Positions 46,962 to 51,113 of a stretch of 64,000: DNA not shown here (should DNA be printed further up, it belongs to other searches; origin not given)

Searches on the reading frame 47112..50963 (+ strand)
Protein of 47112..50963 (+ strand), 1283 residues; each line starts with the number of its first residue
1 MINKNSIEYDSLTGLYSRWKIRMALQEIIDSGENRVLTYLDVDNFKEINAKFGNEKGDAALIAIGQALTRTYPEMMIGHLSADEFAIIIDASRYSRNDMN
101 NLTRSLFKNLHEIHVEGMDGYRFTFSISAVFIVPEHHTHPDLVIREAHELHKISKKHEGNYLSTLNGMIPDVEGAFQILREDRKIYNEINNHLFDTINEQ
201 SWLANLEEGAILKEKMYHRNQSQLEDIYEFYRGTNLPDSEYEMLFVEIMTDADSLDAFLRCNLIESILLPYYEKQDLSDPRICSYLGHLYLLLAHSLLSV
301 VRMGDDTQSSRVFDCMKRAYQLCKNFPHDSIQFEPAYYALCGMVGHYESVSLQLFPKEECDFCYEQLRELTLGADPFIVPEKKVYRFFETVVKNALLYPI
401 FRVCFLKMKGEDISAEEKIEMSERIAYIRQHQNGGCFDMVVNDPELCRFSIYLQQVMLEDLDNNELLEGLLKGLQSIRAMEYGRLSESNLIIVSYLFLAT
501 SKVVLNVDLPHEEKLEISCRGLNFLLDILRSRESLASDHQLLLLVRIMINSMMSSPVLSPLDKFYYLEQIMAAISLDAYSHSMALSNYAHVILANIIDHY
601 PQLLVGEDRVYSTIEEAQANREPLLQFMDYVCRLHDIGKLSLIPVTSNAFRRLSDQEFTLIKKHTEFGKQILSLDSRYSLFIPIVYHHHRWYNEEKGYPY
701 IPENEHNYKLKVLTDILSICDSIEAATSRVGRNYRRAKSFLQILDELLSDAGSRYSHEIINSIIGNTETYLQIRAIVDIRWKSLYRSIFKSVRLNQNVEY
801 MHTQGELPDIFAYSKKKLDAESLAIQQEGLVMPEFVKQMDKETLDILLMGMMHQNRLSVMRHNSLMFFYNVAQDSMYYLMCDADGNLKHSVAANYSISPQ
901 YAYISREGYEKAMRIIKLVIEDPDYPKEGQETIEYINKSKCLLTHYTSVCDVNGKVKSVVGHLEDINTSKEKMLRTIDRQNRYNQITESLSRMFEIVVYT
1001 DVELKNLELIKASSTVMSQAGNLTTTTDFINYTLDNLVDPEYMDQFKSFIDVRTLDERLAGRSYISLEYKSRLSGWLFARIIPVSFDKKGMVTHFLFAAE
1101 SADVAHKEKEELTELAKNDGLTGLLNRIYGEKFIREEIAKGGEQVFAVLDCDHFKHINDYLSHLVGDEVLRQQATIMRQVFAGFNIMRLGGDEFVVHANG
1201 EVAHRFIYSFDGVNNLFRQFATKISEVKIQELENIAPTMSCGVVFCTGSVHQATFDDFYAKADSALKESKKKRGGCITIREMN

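Call 7: search_protein_families(library=ncbifam, proteins=[window:47112-50963:+])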
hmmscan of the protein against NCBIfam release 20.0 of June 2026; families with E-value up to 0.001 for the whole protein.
window:47112-50963:+ (1283 aa): 21 families
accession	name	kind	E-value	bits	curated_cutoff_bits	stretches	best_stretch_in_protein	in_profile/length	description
NF007423.1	PRK09966.1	equivalog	4.2e-40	137.9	325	2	1106-1268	229-388/390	diguanylate cyclase DgcN/YfiN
TIGR00254.1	GGDEF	domain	2.5e-36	124.9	37.4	2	1114-1273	3-160/168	diguanylate cyclase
NF038266.1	diguan_SiaD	equivalog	1.1e-29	103.5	290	2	1109-1272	87-247/252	biofilm regulation diguanylate cyclase SiaD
NF045675.1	PhdiestaseDibA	equivalog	6.9e-29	100.7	980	2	1086-1270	173-354/623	phosphodiesterase DibA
NF053781.1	cdiGMPphdstlr2612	equivalog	1.1e-27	96.1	1600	2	946-1279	680-1001/1268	Tlr1612 family c-di-GMP phosphodiesterase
NF007135.0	PRK09581.1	equivalog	1.2e-26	93.6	474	2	1106-1272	282-447/457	PleD family two-component system response regulator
NF007474.0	PRK10060.1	equivalog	6.5e-26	90.7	782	2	1106-1204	227-328/663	cyclic di-GMP phosphodiesterase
NF007380.0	PRK09894.1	equivalog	9.4e-26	90.8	256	2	1106-1279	119-287/296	diguanylate cyclase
NF051473.1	DigCycDgcsShew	equivalog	1.3e-24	87.1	400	2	1110-1272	129-283/291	diguanylate cyclase DgcS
NF007599.0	PRK10245.1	equivalog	1.1e-22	80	402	2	1095-1270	186-360/371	diguanylate cyclase AdrA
NF008467.0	PRK11359.1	equivalog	6.7e-21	74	857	2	6-161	375-527/800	oxygen-sensing cyclic-di-GMP phosphodiesterase DosP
NF052458.1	PhdiestGepA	equivalog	3.9e-19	68.3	1200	2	5-110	423-526/840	phosphodiesterase GepA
NF007298.0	PRK09776.1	equivalog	8.3e-19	67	1135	2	1107-1196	675-769/1111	diguanylate cyclase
NF047654.1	DiguCycDgcRLepto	equivalog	8.5e-19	67.6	500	2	1109-1271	126-287/295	diguanylate cyclase DgcR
NF040885.1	diguan_DgcJ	equivalog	1.2e-18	67.2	500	2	10-115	344-452/493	diguanylate cyclase DgcJ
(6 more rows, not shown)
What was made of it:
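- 47112..50963 (+): GGDEF diguanylate-cyclase gene, upstream of array B in the same sense. Call 7.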
